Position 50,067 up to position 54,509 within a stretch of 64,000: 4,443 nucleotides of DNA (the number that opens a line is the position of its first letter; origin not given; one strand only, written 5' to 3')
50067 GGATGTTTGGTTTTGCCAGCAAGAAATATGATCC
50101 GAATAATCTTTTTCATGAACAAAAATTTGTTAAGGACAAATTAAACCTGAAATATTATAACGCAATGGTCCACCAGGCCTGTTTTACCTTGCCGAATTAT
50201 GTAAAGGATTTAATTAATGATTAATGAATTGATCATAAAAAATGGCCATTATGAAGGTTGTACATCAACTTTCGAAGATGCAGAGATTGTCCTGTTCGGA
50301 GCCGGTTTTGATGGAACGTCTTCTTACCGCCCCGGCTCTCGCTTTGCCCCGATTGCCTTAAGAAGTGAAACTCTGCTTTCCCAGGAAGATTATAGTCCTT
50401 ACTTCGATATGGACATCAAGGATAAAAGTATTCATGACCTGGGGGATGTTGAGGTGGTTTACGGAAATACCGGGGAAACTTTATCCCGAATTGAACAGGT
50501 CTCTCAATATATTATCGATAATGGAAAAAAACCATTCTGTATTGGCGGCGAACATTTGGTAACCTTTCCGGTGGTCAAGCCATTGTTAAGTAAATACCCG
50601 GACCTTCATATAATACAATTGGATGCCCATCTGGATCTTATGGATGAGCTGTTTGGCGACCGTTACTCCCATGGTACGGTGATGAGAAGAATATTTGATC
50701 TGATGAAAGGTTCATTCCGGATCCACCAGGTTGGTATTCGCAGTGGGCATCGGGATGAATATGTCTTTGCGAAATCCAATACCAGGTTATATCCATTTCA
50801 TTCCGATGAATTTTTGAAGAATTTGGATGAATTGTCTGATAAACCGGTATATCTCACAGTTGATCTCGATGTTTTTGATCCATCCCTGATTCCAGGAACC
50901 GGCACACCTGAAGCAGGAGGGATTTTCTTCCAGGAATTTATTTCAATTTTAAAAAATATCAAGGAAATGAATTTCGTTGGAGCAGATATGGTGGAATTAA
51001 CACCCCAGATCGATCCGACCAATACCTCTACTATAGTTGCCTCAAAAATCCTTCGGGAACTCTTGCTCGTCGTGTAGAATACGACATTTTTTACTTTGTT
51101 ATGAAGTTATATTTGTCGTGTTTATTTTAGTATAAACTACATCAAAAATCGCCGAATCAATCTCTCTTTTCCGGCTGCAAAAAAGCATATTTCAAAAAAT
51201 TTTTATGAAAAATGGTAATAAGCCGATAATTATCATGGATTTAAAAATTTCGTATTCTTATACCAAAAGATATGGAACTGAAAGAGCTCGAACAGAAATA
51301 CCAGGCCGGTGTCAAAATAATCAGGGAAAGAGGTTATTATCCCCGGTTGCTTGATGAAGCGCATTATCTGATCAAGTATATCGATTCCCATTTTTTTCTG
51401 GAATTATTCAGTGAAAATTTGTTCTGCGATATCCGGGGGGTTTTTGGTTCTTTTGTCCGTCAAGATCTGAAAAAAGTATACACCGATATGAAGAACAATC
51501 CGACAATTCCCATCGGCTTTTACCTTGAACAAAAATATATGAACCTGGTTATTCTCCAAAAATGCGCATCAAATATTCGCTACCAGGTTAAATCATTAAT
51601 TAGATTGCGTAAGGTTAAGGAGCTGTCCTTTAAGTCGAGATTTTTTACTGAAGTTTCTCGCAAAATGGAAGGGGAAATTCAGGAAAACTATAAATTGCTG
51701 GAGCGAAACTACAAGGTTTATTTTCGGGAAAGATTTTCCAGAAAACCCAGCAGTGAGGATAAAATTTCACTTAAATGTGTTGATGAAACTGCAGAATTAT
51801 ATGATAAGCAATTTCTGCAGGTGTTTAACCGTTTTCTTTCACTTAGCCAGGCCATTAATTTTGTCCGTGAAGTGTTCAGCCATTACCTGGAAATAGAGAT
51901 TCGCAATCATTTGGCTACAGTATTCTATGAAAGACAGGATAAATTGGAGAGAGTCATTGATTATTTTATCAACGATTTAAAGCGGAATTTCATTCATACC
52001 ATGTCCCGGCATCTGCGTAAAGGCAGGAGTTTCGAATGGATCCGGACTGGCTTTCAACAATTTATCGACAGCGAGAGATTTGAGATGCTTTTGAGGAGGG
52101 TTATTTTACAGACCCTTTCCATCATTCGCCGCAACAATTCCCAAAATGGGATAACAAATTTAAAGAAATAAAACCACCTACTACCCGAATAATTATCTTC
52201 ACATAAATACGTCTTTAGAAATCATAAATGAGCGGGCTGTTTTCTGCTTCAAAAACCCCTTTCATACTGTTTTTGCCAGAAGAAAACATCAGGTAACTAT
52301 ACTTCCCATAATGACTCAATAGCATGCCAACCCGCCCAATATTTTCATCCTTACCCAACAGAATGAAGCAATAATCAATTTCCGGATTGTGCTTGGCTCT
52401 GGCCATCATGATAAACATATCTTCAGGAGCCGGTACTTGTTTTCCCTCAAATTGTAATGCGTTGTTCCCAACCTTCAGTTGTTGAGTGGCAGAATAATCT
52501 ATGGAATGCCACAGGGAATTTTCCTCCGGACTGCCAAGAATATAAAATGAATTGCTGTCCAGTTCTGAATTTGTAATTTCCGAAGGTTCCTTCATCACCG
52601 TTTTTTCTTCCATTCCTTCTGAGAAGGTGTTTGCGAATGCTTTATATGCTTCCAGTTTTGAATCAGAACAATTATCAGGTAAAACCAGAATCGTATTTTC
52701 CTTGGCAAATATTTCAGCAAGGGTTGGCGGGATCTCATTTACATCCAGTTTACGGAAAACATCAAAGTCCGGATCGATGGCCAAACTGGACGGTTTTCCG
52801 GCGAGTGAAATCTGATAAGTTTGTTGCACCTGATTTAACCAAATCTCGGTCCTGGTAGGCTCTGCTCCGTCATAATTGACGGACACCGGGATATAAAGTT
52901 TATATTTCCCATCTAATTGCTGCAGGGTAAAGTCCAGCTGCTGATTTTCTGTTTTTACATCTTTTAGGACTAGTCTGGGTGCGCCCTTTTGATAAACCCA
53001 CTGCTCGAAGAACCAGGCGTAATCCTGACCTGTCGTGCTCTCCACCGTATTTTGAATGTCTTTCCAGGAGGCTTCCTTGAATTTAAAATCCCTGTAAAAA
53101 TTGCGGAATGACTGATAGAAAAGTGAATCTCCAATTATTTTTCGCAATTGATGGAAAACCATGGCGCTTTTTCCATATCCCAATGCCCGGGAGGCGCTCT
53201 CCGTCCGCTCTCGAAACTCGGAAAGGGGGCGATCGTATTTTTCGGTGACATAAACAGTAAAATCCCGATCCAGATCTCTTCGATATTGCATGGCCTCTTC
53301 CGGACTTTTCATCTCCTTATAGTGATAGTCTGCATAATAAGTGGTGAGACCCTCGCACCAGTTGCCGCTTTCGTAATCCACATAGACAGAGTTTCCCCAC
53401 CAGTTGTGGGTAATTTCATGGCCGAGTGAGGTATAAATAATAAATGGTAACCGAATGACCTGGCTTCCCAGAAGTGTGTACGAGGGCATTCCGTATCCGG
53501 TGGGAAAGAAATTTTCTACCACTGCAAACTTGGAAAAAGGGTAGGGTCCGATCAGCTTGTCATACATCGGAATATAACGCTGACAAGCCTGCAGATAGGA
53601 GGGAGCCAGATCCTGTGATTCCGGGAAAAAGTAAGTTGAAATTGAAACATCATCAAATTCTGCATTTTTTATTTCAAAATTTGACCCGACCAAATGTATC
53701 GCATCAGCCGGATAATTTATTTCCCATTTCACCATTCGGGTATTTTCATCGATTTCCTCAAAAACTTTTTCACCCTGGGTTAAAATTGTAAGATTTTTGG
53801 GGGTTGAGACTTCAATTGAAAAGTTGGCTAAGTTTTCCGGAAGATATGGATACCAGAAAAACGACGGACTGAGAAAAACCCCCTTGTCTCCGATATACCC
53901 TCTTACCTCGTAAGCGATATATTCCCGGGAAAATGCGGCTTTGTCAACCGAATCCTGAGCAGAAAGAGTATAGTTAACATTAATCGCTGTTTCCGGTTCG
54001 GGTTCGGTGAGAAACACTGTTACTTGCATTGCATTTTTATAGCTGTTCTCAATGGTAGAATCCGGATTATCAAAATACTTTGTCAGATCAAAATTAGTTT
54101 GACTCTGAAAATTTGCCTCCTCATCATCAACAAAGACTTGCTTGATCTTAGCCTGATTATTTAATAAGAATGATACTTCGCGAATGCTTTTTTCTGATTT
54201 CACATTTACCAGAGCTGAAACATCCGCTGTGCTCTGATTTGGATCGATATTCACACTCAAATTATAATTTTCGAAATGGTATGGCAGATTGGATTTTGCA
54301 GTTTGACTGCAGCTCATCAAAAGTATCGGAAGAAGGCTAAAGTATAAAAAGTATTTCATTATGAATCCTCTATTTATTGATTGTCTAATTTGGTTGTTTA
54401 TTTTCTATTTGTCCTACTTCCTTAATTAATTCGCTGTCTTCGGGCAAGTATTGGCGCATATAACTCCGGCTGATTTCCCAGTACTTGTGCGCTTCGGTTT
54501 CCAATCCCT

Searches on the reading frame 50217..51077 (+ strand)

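Call 57: search_protein_families(library=pfam, proteins=[window:50217-51077:+], max_evalue=0.00001)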
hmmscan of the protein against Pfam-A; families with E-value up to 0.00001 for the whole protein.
window:50217-51077:+ (286 aa): 1 family
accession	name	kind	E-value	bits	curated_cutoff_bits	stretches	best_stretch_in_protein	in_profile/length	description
PF00491.26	Arginase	-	3.1e-71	240.5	22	1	23-283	2-278/280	Arginase family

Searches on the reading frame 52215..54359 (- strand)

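Call 68: search_protein_families(library=pfam, proteins=[window:52215-54359:-], max_evalue=0.00001)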
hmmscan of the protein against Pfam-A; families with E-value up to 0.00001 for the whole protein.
window:52215-54359:- (714 aa): 1 family
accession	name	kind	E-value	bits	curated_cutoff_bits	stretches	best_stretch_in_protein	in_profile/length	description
PF01433.26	Peptidase_M1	-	1e-11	45.3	27.7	1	313-454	72-218/218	Peptidase family M1 domain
